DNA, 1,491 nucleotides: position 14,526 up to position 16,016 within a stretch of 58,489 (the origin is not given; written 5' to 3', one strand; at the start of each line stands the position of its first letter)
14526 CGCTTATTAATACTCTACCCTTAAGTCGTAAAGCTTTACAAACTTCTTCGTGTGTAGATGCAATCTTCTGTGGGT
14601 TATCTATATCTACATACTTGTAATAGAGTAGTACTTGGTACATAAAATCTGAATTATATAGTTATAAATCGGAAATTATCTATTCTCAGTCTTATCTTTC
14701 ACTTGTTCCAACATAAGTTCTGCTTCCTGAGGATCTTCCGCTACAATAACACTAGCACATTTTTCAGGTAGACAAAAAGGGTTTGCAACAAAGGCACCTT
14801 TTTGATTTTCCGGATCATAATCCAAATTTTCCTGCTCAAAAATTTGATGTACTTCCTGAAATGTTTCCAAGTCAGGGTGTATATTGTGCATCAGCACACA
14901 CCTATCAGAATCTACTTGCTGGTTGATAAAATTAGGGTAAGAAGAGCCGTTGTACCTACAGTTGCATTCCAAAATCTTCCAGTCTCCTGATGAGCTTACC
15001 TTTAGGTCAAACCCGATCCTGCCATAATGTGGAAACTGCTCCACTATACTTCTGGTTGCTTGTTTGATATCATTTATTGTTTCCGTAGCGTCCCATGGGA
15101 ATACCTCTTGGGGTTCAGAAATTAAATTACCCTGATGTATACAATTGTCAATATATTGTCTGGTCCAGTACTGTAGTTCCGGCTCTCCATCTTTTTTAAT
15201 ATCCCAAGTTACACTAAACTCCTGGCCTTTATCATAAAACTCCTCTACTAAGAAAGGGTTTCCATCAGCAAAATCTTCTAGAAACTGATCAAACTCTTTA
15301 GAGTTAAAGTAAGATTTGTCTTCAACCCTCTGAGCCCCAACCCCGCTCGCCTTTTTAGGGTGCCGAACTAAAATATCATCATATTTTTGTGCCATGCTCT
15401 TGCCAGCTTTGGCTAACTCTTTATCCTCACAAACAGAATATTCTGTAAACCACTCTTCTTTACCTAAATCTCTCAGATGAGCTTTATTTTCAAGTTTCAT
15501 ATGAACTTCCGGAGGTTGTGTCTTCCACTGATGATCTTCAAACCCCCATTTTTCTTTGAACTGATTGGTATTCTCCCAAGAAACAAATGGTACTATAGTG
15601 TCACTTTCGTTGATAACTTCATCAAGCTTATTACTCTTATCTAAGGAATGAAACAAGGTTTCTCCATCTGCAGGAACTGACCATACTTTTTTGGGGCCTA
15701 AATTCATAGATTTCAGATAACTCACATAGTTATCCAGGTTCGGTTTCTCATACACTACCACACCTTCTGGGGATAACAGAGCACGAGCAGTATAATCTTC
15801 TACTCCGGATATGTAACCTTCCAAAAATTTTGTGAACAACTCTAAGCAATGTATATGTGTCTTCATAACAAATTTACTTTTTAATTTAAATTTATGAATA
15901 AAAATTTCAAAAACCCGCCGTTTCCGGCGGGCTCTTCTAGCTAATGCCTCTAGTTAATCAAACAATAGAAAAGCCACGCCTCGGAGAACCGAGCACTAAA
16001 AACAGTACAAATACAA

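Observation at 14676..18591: Duplicated module (own promoter, 29-codon ORF, terminator, ATP-grasp enzyme) flanking a glutamine amidotransferase: candidate uncharacterised peptide-ligase / RiPP-like locus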

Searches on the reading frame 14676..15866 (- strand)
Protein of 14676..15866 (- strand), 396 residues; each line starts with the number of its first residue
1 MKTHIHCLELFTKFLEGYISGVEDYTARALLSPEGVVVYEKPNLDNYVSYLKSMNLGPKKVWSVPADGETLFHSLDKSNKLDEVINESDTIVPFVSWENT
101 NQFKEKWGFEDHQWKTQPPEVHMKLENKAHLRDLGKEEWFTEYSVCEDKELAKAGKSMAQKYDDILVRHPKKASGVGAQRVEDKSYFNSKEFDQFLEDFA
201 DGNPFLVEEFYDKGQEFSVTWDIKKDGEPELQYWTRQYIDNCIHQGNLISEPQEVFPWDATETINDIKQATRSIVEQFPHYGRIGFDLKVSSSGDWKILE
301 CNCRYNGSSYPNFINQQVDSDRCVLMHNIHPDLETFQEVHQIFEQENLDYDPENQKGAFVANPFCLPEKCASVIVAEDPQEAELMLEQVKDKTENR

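Call 6: search_protein_families(library=pfam, proteins=[window:14676-15866:-], max_evalue=1)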
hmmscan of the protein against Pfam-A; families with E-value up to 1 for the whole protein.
window:14676-15866:- (396 aa): 3 families
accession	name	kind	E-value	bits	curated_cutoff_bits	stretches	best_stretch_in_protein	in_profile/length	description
PF14397.11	ATPgrasp_ST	-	0.016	14.9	31.4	0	266-317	217-267/278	Sugar-transfer associated ATP-grasp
PF14398.11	ATPgrasp_YheCD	-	0.017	14.9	26.8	1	268-309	190-231/255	YheC/D like ATP-grasp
PF15632.11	ATPgrasp_Ter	-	0.11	12.7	29.1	1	262-308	44-89/131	ATP-grasp in the biosynthetic pathway with Ter operon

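Call 11: find_homologous_proteins(query=window:14676-15866:-)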
Query window:14676-15866:- (396 aa): 11 proteins with E <= 0.001 among 1925 candidates.
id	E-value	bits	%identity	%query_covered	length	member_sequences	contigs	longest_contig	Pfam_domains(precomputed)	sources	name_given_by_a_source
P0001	3.7e-275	930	100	100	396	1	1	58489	-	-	-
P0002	6.4e-185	633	63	99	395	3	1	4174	-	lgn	-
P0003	1.7e-180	618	63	99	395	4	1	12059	PF02655.20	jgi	-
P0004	2.6e-139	483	52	99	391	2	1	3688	PF02786.23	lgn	-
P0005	3.4e-139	482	53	98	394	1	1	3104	PF02786.23,PF02655.20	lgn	-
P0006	7.8e-126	438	47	98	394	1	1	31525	-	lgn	-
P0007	1.7e-116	408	46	99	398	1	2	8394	-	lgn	-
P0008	6.1e-115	402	45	99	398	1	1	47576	-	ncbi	ncbi:MAG: hypothetical protein ABEJ02_02765 [Candidatus Paceibacteria bacterium]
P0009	6.4e-112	393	46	99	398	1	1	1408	-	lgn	-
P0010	1.2e-109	385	46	97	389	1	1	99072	-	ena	-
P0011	2.3e-97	345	44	98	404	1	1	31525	-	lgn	-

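Call 13: find_encoding_contigs(protein=P0003, flank=6000, max_places=3)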
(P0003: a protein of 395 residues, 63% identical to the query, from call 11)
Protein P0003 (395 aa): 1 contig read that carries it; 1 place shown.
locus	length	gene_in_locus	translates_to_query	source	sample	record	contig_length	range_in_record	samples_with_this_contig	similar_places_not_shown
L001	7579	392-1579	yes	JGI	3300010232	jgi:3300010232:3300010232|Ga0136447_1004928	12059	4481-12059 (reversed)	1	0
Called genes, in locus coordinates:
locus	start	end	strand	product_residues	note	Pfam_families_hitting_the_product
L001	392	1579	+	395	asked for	PF02655:ATP-grasp_3 (faint)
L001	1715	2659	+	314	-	PF17773:UPF0176_N, PF00581:Rhodanese, PF12368:Rhodanese_C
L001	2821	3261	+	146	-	PF01161:PBP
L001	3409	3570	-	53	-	PF00830:Ribosomal_L28 (weak)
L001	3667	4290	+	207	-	PF02163:Peptidase_M50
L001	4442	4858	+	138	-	PF00164:Ribosom_S12_S23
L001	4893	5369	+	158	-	PF00177:Ribosomal_S7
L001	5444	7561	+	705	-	PF00009:GTP_EFTU, PF03144:GTP_EFTU_D2, PF22042:EF-G_D2, PF14492:EFG_III, PF16658:RF3_C (weak), PF03764:EFG_IV, PF00679:EFG_C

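Call 14: find_encoding_contigs(protein=P0006, flank=6000, max_places=3)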
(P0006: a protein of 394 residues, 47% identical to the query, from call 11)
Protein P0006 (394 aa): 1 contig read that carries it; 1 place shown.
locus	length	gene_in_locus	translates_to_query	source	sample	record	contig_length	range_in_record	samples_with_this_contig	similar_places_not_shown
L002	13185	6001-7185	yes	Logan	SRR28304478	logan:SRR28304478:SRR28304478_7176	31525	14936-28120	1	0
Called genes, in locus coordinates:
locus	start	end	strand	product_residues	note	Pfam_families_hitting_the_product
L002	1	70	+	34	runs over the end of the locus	-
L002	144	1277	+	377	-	PF00390:malic, PF00899:ThiF (faint), PF03949:Malic_M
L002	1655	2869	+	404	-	-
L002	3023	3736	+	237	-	PF00117:GATase, PF07722:Peptidase_C26 (weak)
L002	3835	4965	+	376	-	PF13173:AAA_14, PF13635:DUF4143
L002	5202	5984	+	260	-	PF00117:GATase, PF07722:Peptidase_C26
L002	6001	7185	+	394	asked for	-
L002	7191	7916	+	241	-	PF00117:GATase, PF07722:Peptidase_C26 (weak)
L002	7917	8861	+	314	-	PF17773:UPF0176_N, PF00581:Rhodanese, PF12368:Rhodanese_C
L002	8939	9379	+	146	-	PF01161:PBP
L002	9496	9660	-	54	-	PF00830:Ribosomal_L28 (weak)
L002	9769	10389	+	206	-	PF02163:Peptidase_M50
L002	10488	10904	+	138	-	PF00164:Ribosom_S12_S23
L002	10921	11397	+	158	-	PF00177:Ribosomal_S7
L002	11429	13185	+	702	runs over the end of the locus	PF00009:GTP_EFTU, PF03144:GTP_EFTU_D2, PF22042:EF-G_D2, PF14492:EFG_III, PF16658:RF3_C (weak), PF03764:EFG_IV, PF00679:EFG_C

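Call 15: find_encoding_contigs(protein=P0008, flank=6000, max_places=3)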
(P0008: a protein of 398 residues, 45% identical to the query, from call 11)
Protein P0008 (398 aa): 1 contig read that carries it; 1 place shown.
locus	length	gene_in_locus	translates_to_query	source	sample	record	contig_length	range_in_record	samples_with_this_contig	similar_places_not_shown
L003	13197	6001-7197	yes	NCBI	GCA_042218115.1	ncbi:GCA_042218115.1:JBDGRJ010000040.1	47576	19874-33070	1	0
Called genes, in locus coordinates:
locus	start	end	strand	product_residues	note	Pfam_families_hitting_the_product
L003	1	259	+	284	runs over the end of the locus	PF13529:Peptidase_C39_2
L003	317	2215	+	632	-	-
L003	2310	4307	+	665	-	PF00580:UvrD-helicase, PF13245:AAA_19, PF13604:AAA_30 (faint), PF01443:Viral_helicase1 (faint), PF13087:AAA_12 (faint), PF13361:UvrD_C, PF13538:UvrD_C_2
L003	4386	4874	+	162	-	PF00334:NDK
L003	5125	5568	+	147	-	-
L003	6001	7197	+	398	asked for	-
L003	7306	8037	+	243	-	PF00117:GATase, PF07722:Peptidase_C26 (weak)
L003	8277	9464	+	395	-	-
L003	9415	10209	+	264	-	PF00117:GATase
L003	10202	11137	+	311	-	PF17773:UPF0176_N, PF00581:Rhodanese, PF12368:Rhodanese_C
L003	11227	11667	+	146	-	PF01161:PBP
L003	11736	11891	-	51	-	PF00830:Ribosomal_L28 (weak)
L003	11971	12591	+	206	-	PF02163:Peptidase_M50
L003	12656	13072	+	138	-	PF00164:Ribosom_S12_S23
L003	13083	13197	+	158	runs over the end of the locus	PF00177:Ribosomal_S7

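Call 16: find_encoding_contigs(protein=P0010, flank=6000, max_places=3)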
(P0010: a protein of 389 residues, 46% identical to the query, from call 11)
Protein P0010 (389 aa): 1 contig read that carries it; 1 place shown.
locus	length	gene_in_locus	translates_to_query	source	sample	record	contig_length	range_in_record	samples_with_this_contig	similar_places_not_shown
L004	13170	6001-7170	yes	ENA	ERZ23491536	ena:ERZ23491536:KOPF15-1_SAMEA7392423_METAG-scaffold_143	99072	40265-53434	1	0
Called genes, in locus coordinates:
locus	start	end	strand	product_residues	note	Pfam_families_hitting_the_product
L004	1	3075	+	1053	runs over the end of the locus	PF00050:Kazal_1, PF07648:Kazal_2 (weak)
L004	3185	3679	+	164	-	PF00334:NDK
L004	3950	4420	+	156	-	PF10116:Host_attach (weak), PF18856:baeRF_family12 (weak)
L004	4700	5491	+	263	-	PF04107:GCS2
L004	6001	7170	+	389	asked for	-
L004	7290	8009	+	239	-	PF00117:GATase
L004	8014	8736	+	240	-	PF00117:GATase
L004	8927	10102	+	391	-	PF02786:CPSase_L_D2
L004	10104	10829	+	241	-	PF00117:GATase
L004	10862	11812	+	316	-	PF17773:UPF0176_N, PF00581:Rhodanese, PF12368:Rhodanese_C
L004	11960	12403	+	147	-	PF01161:PBP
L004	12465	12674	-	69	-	PF00830:Ribosomal_L28 (weak)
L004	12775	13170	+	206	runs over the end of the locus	PF02163:Peptidase_M50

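Call 19: find_encoding_contigs(protein=P0007, flank=6000, max_places=3)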
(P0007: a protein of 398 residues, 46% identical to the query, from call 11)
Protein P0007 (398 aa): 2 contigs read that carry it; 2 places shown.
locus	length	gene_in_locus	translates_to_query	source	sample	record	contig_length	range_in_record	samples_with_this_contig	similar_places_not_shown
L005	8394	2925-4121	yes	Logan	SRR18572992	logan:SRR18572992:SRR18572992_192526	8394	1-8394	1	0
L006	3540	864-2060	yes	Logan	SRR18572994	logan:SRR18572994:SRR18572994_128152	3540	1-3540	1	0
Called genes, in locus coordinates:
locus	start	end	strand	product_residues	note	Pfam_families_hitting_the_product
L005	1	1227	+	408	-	?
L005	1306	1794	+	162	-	PF00334:NDK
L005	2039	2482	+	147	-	-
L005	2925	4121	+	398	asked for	-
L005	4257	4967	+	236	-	PF00117:GATase, PF07722:Peptidase_C26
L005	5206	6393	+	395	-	-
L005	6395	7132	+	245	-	PF00117:GATase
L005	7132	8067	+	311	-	PF17773:UPF0176_N, PF00581:Rhodanese, PF12368:Rhodanese_C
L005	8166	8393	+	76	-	?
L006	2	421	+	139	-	?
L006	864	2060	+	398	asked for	-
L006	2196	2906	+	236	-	PF00117:GATase, PF07722:Peptidase_C26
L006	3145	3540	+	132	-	?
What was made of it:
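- On RiPP / graspetide biosynthetic locus: Neighbours are NDK, an eRF1-like gene, rhodanese, PBP, L28, M50 and S12 in conserved housekeeping synteny (calls 13-16, 19).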

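Call 20: find_encoding_contigs(protein=P0002, flank=6000, max_places=3)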
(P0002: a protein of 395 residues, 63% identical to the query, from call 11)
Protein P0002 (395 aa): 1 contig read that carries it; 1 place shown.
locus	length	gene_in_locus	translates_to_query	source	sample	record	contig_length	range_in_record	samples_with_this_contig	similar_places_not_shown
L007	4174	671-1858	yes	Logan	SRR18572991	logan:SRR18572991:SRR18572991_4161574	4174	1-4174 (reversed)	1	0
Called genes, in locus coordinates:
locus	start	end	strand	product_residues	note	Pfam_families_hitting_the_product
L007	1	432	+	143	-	?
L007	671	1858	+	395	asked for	-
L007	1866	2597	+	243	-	PF00117:GATase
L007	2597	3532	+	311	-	PF17773:UPF0176_N, PF00581:Rhodanese, PF12368:Rhodanese_C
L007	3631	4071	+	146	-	PF01161:PBP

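Call 21: find_encoding_contigs(protein=P0004, flank=6000, max_places=3)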
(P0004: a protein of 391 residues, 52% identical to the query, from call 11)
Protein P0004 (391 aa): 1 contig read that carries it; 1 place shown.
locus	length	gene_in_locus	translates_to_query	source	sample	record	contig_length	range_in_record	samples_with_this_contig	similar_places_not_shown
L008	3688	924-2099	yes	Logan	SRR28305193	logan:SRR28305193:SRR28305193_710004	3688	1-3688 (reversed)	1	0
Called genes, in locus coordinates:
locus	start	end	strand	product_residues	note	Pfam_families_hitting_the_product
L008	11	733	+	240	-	PF00117:GATase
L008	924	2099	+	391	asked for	PF02786:CPSase_L_D2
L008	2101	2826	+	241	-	PF00117:GATase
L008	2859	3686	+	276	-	?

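Call 22: find_encoding_contigs(protein=P0005, flank=6000, max_places=3)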
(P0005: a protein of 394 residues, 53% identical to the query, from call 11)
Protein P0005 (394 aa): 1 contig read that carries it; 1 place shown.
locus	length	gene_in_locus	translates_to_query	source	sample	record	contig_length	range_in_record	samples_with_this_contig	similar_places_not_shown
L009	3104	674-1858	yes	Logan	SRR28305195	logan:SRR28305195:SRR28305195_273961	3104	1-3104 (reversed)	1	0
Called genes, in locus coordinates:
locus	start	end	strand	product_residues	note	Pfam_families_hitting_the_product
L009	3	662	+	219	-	?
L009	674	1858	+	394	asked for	PF02655:ATP-grasp_3 (weak), PF02786:CPSase_L_D2 (weak)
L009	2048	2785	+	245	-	PF00117:GATase, PF07722:Peptidase_C26 (weak)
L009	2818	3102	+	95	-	?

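Call 25: search_solved_structures(query=window:14676-15866:-, max_evalue=10)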
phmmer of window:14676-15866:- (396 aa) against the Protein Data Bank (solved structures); distinct sequences matched with E-value up to 10: 0.

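Call 29: search_solved_structures(query=A2, max_evalue=10)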
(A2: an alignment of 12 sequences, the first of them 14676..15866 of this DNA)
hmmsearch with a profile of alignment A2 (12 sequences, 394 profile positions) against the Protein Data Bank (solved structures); distinct sequences matched with E-value up to 10: 8.
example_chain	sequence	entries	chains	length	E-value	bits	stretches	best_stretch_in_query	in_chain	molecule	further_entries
7r8p_A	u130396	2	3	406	0.0019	20.4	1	111-310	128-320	ATP-grasp domain-containing protein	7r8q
3wvq_A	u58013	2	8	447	0.0037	19.5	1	277-388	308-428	PGM1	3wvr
4ffl_A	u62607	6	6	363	0.16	14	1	167-222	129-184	PylC | Putative uncharacterized protein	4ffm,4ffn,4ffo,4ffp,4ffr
3mjf_A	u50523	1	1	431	0.17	14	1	160-307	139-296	Phosphoribosylamine--glycine ligase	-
8ynd_A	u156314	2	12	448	0.3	13.2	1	271-361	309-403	ATP-grasp peptide ligase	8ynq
4izo_A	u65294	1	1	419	0.51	12.4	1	241-308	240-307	Phosphoribosylaminoimidazole carboxylase, ATPase subunit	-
4e4t_A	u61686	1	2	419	2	10.4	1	242-308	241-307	Phosphoribosylaminoimidazole carboxylase, ATPase subunit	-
1gso_A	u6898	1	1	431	2.5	10.2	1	161-307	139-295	PROTEIN (GLYCINAMIDE RIBONUCLEOTIDE SYNTHETASE)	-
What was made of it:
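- Closest known: PGM1. Same: Weak profile hits: 7r8p at 0.002 and 3wvq at 0.004 (call 29).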

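Call 34: search_protein_families(library=ncbifam, proteins=[window:14676-15866:-, L004:4700-5491:+], max_evalue=1)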
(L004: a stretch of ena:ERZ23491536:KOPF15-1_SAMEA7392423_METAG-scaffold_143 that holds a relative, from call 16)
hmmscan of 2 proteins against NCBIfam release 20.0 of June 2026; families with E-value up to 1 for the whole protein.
window:14676-15866:- (396 aa): 2 families
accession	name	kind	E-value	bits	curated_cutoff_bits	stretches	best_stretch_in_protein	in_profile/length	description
NF047900.1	AspMetLigLdmS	equivalog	0.017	13.9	475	1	121-320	121-313/383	L-aspartate--L-methionine ligase LdmS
NF005315.0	PRK06849.1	equivalog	0.075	12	406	1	266-305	237-276/389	hypothetical protein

L004:4700-5491:+ (263 aa): 8 families
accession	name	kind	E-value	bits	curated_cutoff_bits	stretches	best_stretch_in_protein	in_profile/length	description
TIGR02050.1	gshA_cyan_rel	subfamily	2.4e-18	66.5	176.4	2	31-179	2-153/287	YbdK family carboxylate-amine ligase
NF010041.0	PRK13517.1-1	subfamily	5.8e-14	52.1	332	2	30-177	6-156/368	glutamate--cysteine ligase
NF010039.0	PRK13515.1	equivalog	1.1e-13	50.7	371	1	31-181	12-165/378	carboxylate-amine ligase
NF010043.0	PRK13517.1-3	equivalog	7.9e-13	48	409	1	21-253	3-255/381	glutamate--cysteine ligase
NF010040.1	PRK13516.1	equivalog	1.8e-11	43.8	425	2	23-180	4-164/369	YbdK family carboxylate-amine ligase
NF010042.0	PRK13517.1-2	equivalog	5.1e-09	35.4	427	1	22-181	4-166/376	glutamate--cysteine ligase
NF010044.0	PRK13517.1-4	equivalog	1.9e-08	33.7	437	2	20-181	5-166/372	glutamate--cysteine ligase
NF010045.0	PRK13518.1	equivalog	6.9e-05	21.9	395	1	47-178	36-165/360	glutamate--cysteine ligase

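Call 35: find_related_loci(query=A3, collection=genome_contigs, flank=8000)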
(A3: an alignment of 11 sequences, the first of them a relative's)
Query A3 (396 aa) in genome_contigs; peptide patterns used: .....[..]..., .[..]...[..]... (x = any residue, [..] = any of these).
10 stretches matched a pattern; 1 encode a relative of the query (tblastn E <= 1e-3); 1 distinct loci.
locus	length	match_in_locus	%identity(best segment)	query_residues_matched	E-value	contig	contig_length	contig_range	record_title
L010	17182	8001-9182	65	1-394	0e+0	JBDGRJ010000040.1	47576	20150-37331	MAG: Candidatus Paceibacteria bacterium isolate DAL-Ass_45_73C1R DAL-Ass_45_73C1R_40, whole genome shotgun sequence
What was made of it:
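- Tried and rejected: GTDB genome scan with the AG profile returned only the one Paceibacteria MAG already in hand (call 35).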

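Call 38: search_protein_representatives(protein=window:14676-15866:-)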
Query: 396 residues. Proteins with E-value up to 0.001 (for the whole library): 83; up to 1e-10: 16; up to 1e-30: 2. The best 83 are listed.
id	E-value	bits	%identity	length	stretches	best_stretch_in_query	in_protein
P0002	2.0e-185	632.9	64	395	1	1-393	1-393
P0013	6.7e-37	143.8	37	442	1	21-382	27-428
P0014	8.2e-23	97.4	32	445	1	19-389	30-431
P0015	4.1e-21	91.8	28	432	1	15-392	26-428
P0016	4.4e-17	78.5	30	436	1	23-390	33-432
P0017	1.6e-16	76.7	30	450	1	19-395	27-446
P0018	1.5e-15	73.4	27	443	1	5-366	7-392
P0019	2.9e-15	72.5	33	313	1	123-369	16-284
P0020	3.5e-14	69.0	24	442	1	18-368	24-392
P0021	4.4e-14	68.6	29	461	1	5-383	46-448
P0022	5.8e-14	68.2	31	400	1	14-322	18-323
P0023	9.3e-14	67.6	29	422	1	16-339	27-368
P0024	3.4e-13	65.7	34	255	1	161-332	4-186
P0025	3.8e-12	62.2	33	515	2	6-159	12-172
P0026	5.1e-12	61.8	27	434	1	15-384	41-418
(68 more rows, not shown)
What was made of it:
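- Tried and rejected: The exhaustive HMMER search was needed to reach the distant loci (call 38).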

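Call 39: predict_structure(alignment_id=A3)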
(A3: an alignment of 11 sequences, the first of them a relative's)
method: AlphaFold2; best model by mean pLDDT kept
length: 396 residues; sequences in the alignment: 11
mean_pLDDT: 87.3   pTM: 0.86
mean pLDDT of the five models: 87.3, 85.3, 73.1, 58.7, 57.9
residues with pLDDT >= 90: 210; 70-90: 155; 50-70: 31; < 50: 0
segments of 3 or more residues with pLDDT < 50: none
pLDDT, mean of each block of 10 residues (from residue 1): 84 61 69 91 91 93 91 94 95 80 92 85 84 85 85 91 86 75 90 88 85 86 91 89 86 92 96 93 91 92 66 77 92 94 96 94 88 95 96 82
secondary structure, 60 per line:
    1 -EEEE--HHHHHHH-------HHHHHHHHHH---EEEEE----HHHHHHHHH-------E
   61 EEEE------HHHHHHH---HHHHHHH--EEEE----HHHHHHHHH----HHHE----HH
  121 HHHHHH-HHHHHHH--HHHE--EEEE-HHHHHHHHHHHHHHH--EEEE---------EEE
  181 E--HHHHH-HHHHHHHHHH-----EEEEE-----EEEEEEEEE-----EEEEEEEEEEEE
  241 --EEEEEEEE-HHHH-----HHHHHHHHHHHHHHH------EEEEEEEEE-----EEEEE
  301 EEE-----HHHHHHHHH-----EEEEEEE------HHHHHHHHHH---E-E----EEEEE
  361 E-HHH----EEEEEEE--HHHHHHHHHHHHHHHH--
elements in order: E2-5 H8-14 H22-31 E35-39 H44-52 E60-64 H71-77 H81-87 E90-93 H98-106 H119-126 H128-134 E143-146 H148-162 E165-168 E178-181 H184-188 H190-199 E205-209 E215-223 E229-240 E243-250 H252-255 H261-275 E282-290 E296-303 H309-317 E323-329 H336-345 E356-361 E370-376 H379-394
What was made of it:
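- On PGM1/LdmS/BesA-like ATP-grasp carboxylate-amine ligases: AlphaFold model pLDDT 87 (call 39).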

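Call 41: find_homologous_proteins(query=A2, max_evalue=0.00001)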
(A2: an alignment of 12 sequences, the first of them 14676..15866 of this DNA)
Query A2 (12 sequences) (396 aa, profile of the alignment): 12 proteins with E <= 0.00001 among 5771 candidates.
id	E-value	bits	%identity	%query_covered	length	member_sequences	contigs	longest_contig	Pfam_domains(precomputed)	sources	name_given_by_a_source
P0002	4.0e-197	673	63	99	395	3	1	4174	-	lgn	-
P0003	7.6e-197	672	63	99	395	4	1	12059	PF02655.20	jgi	-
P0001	7.8e-196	669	100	100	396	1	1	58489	-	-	-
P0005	2.0e-194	664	53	98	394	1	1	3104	PF02786.23,PF02655.20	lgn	-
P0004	1.6e-190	651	52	99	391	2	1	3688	PF02786.23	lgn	-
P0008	1.0e-188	645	45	99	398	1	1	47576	-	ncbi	ncbi:MAG: hypothetical protein ABEJ02_02765 [Candidatus Paceibacteria bacterium]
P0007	7.3e-188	642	46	99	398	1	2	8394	-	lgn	-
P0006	1.2e-185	635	47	98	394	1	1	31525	-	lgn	-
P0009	1.5e-177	609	46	99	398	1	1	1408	-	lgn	-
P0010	5.4e-177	607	46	97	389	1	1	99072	-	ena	-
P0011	1.7e-171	589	44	98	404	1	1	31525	-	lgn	-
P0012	1.0e-118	415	24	76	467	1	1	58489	-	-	-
